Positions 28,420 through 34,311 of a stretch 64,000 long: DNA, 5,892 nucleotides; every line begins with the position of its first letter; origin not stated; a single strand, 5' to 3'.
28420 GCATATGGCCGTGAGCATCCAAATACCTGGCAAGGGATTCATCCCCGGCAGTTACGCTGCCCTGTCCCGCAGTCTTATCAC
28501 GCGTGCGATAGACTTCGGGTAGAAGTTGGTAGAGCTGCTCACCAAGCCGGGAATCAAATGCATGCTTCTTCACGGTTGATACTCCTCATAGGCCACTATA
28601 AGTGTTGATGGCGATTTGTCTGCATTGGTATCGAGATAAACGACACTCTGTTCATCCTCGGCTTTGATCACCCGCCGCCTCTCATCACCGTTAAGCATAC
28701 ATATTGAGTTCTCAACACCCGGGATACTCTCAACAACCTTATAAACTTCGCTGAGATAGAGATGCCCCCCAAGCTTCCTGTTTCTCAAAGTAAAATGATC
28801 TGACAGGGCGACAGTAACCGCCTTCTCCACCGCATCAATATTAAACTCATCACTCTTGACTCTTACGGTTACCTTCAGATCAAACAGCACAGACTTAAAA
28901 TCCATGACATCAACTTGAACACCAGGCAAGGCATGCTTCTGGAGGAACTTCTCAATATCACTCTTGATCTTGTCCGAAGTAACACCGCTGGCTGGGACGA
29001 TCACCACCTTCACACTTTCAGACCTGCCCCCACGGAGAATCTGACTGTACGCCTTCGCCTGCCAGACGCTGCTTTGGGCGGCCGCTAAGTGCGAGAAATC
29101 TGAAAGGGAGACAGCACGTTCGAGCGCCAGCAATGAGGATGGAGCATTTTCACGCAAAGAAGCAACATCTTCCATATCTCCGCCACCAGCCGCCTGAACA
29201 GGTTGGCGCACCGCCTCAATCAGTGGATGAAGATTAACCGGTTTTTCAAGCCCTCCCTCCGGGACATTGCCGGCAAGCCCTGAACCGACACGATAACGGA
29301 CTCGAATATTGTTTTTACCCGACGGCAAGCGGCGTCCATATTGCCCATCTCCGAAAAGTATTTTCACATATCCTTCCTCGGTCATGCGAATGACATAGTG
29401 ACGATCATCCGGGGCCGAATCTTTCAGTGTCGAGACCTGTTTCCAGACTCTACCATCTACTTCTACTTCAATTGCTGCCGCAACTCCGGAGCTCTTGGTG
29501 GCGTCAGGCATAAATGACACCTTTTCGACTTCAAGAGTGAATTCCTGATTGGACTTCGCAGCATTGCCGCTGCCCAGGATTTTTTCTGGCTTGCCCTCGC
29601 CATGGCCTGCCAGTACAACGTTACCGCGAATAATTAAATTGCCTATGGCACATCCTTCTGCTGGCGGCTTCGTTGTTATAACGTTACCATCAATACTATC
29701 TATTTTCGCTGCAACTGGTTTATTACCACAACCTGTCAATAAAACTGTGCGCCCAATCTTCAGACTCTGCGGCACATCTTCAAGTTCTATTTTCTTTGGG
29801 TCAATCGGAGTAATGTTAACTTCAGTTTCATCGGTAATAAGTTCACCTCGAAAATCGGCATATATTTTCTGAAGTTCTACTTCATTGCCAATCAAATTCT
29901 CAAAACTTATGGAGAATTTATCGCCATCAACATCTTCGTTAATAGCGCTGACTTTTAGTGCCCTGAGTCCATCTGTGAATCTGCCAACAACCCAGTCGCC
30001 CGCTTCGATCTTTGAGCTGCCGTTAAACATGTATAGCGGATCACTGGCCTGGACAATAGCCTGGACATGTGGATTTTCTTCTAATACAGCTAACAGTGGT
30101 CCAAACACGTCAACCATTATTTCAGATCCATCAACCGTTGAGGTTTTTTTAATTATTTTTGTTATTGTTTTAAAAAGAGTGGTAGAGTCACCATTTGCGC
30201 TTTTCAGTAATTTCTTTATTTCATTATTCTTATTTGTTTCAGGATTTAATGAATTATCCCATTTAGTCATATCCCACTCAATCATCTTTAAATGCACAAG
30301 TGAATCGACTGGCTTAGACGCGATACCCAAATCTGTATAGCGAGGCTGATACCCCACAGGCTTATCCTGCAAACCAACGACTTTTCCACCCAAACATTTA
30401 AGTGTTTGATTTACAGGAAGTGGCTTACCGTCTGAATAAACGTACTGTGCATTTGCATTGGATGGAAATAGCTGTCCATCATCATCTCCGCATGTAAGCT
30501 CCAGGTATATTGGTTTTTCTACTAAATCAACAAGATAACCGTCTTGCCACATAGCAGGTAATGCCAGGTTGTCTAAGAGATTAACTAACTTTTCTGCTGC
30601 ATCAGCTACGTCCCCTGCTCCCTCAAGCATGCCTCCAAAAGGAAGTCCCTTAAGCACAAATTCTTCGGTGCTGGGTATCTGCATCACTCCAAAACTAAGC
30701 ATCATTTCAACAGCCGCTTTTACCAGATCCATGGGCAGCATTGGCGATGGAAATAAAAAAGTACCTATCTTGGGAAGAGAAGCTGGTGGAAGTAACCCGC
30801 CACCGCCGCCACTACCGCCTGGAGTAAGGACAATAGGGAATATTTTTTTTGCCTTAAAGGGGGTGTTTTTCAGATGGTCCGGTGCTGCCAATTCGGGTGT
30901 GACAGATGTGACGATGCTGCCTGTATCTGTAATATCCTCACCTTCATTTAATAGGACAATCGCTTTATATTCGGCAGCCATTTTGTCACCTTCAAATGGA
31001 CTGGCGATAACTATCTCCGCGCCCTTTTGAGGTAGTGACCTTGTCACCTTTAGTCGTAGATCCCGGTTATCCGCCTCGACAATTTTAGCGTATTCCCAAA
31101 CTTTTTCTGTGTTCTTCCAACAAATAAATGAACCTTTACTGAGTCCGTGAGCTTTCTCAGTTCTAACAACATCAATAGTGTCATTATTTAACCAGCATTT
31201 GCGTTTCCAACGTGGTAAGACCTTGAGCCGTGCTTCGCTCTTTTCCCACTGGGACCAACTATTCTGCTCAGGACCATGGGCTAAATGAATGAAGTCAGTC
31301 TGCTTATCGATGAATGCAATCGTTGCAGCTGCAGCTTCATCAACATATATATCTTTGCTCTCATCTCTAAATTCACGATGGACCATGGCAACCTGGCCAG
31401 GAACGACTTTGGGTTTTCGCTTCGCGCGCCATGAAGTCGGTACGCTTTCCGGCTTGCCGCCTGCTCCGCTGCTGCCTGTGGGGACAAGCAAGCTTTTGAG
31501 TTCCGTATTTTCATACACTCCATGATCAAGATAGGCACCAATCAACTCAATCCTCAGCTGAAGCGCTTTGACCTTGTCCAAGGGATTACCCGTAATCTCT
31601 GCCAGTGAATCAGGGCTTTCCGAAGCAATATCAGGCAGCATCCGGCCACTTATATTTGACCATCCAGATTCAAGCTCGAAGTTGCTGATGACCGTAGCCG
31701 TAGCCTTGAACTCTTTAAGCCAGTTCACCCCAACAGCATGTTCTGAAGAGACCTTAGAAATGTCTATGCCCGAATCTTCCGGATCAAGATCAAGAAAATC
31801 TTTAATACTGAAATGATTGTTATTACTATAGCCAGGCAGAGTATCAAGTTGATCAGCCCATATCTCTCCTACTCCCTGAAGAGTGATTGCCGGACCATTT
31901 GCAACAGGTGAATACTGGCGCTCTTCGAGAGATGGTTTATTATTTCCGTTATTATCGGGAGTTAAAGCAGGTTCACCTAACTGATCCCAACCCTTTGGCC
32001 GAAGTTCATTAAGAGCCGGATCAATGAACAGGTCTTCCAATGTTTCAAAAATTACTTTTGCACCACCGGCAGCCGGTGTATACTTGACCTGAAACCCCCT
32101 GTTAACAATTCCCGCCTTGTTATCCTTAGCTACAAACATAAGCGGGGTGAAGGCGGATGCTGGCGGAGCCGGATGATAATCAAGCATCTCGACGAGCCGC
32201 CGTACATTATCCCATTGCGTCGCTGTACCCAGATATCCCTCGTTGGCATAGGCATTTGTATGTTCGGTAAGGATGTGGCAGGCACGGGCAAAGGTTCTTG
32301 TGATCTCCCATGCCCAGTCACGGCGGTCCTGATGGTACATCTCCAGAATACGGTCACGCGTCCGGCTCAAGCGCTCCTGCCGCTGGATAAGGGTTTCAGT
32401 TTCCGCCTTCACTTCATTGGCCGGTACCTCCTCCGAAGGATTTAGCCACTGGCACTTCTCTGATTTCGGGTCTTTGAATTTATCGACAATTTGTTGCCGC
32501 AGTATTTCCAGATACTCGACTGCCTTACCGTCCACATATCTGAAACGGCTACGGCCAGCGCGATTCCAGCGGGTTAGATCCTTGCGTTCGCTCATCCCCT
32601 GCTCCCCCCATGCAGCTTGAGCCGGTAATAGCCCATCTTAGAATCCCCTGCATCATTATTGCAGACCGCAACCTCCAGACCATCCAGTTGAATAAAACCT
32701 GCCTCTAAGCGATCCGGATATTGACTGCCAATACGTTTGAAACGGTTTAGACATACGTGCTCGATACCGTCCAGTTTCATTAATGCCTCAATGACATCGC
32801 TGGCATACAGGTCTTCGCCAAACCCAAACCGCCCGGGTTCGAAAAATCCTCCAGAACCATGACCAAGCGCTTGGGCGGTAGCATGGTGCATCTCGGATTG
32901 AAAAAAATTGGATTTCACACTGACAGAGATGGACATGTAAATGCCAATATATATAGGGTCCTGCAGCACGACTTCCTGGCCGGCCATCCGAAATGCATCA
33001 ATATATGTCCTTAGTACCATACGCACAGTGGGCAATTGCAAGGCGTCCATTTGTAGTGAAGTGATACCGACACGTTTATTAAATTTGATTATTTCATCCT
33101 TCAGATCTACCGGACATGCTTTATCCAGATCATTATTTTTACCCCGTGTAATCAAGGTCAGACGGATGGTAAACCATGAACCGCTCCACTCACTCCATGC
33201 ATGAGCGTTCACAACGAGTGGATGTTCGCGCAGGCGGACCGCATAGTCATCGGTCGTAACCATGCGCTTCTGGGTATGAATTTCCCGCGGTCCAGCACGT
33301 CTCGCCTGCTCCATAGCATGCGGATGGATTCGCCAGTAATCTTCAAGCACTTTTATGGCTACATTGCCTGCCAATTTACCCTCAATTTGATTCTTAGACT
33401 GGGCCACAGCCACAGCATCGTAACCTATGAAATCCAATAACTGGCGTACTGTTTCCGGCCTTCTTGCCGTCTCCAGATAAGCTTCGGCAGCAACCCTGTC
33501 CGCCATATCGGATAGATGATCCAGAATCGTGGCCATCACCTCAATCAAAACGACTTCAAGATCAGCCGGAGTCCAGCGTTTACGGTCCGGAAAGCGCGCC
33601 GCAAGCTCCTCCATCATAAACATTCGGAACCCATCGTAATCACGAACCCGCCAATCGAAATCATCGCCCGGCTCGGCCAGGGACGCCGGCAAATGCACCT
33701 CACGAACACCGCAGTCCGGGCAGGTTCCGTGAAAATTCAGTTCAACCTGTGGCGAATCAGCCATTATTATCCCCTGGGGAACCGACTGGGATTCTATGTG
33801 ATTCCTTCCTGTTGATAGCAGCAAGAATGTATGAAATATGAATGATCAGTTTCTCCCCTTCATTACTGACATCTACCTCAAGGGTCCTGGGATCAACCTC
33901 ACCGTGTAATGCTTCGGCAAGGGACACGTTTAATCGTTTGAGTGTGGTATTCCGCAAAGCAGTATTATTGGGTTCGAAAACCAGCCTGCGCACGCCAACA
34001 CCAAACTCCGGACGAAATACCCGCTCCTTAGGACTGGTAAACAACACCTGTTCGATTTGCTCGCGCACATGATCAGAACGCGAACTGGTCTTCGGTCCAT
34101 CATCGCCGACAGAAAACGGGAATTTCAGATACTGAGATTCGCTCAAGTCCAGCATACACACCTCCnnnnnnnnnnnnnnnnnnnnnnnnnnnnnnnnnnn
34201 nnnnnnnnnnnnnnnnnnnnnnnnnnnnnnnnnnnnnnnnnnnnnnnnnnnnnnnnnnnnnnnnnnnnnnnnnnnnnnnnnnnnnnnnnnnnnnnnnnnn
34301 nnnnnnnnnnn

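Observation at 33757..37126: Hybrid architecture: P2/R-pyocin gene order (X, D, V, W, J, I, H) with split hub/spike and no PAAR, combined with eCIS-specific cap and ATPase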

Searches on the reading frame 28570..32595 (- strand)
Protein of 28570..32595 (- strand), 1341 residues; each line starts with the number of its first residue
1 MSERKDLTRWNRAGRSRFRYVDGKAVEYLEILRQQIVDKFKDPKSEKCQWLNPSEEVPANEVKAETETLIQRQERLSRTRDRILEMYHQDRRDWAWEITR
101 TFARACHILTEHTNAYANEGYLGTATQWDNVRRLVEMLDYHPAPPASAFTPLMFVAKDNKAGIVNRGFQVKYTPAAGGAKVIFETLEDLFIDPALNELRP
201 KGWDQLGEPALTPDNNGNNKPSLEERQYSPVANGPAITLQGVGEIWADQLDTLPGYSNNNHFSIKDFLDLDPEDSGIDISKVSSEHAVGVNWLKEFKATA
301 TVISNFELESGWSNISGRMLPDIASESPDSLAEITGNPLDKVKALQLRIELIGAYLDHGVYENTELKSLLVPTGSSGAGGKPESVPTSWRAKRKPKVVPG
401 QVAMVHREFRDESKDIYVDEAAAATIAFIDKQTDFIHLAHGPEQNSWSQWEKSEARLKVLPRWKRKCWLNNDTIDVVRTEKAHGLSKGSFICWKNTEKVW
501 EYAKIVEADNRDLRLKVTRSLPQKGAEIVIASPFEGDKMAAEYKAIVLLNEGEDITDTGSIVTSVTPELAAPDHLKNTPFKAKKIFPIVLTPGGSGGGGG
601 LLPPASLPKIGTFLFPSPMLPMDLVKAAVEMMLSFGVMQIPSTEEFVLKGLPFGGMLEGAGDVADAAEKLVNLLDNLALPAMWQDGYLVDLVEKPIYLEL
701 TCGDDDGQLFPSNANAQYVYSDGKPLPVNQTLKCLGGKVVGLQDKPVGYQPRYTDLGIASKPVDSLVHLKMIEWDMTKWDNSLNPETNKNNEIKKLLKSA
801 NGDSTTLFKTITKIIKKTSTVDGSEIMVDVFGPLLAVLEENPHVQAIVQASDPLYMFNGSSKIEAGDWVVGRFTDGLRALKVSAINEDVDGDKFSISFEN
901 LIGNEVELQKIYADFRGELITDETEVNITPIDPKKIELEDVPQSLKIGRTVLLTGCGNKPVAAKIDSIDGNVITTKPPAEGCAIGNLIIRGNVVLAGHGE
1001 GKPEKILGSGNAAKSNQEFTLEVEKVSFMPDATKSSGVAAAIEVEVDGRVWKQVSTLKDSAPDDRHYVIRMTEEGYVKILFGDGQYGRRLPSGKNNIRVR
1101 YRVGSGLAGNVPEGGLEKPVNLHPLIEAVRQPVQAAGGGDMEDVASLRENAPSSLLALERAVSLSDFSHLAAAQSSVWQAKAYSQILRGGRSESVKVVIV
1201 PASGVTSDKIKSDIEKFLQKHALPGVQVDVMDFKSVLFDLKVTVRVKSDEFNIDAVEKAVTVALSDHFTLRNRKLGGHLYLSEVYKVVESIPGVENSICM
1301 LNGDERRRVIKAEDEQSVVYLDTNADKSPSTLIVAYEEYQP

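Call 5: search_protein_families(library=pfam, proteins=[window:28570-32595:-], max_evalue=0.01)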
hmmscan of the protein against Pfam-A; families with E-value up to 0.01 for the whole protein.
window:28570-32595:- (1341 aa): 1 family
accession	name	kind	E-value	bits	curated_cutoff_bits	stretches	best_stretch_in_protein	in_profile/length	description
PF04865.19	Baseplate_J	-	4.9e-08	33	21.1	1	1105-1284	74-252/255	Baseplate J-like protein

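Call 6: search_protein_families(library=ncbifam, proteins=[window:28570-32595:-], max_evalue=0.01)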
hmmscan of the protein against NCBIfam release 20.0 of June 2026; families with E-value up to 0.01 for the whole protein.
window:28570-32595:- (1341 aa): 1 family
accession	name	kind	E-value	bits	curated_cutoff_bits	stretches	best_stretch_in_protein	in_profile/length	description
TIGR02243.1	TIGR02243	equivalog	4.9e-46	157.5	155.8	1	989-1295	336-651/659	putative baseplate assembly protein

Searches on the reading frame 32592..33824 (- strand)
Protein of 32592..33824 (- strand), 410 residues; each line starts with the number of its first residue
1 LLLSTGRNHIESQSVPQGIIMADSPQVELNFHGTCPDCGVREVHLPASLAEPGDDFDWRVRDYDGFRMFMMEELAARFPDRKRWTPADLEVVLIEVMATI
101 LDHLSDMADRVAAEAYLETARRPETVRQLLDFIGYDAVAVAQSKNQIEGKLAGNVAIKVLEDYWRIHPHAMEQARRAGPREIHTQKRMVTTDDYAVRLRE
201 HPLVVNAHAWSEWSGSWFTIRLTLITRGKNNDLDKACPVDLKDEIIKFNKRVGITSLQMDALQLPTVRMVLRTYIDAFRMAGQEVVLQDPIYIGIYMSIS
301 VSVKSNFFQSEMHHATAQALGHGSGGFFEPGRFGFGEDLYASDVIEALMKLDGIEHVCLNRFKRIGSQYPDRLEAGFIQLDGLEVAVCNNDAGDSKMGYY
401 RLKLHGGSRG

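Call 5: search_protein_families(library=pfam, proteins=[window:32592-33824:-], max_evalue=0.01)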
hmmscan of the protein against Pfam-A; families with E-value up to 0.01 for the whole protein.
window:32592-33824:- (410 aa): 0 families

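Call 6: search_protein_families(library=ncbifam, proteins=[window:32592-33824:-], max_evalue=0.01)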
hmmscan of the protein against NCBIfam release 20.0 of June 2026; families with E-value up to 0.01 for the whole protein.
window:32592-33824:- (410 aa): 1 family
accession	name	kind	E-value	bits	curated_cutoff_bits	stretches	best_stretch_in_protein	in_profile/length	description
TIGR02243.1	TIGR02243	equivalog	1.5e-17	63.4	155.8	2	168-361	484-657/659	putative baseplate assembly protein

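Call 7: search_protein_families(library=phrogs, proteins=[window:32592-33824:-], max_evalue=0.01)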
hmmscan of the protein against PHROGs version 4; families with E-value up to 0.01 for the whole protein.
window:32592-33824:- (410 aa): 3 families
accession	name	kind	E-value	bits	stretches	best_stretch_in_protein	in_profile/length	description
phrog_219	-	tail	6.4e-08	32.6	1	170-310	295-408/598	baseplate wedge subunit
phrog_10646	-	tail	5.9e-05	22.2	1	62-138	32-109/1142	baseplate wedge subunit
phrog_6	-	tail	0.0023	17.6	0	272-390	299-400/548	baseplate wedge subunit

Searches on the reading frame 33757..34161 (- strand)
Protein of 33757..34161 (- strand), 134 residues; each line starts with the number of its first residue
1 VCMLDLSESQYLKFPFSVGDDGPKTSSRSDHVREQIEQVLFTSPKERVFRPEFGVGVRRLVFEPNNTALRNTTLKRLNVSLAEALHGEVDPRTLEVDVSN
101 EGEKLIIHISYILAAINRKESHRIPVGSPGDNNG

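Call 5: search_protein_families(library=pfam, proteins=[window:33757-34161:-], max_evalue=0.01)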
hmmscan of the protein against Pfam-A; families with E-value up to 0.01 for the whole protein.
window:33757-34161:- (134 aa): 1 family
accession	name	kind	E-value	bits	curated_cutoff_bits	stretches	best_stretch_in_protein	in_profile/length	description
PF04965.19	GPW_gp25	-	1.1e-12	48.1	27.2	1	27-115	2-93/96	Baseplate wedge protein gp25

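Call 6: search_protein_families(library=ncbifam, proteins=[window:33757-34161:-], max_evalue=0.01)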
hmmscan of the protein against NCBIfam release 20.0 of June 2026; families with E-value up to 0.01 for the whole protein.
window:33757-34161:- (134 aa): 0 families

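Call 7: search_protein_families(library=phrogs, proteins=[window:33757-34161:-], max_evalue=0.01)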
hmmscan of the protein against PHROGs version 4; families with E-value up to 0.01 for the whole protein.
window:33757-34161:- (134 aa): 2 families
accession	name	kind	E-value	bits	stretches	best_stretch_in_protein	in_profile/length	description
phrog_261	-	tail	1e-09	39.6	1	30-115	45-129/312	baseplate wedge subunit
phrog_43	-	tail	2.5e-09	37.9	1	24-111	14-99/126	baseplate wedge subunit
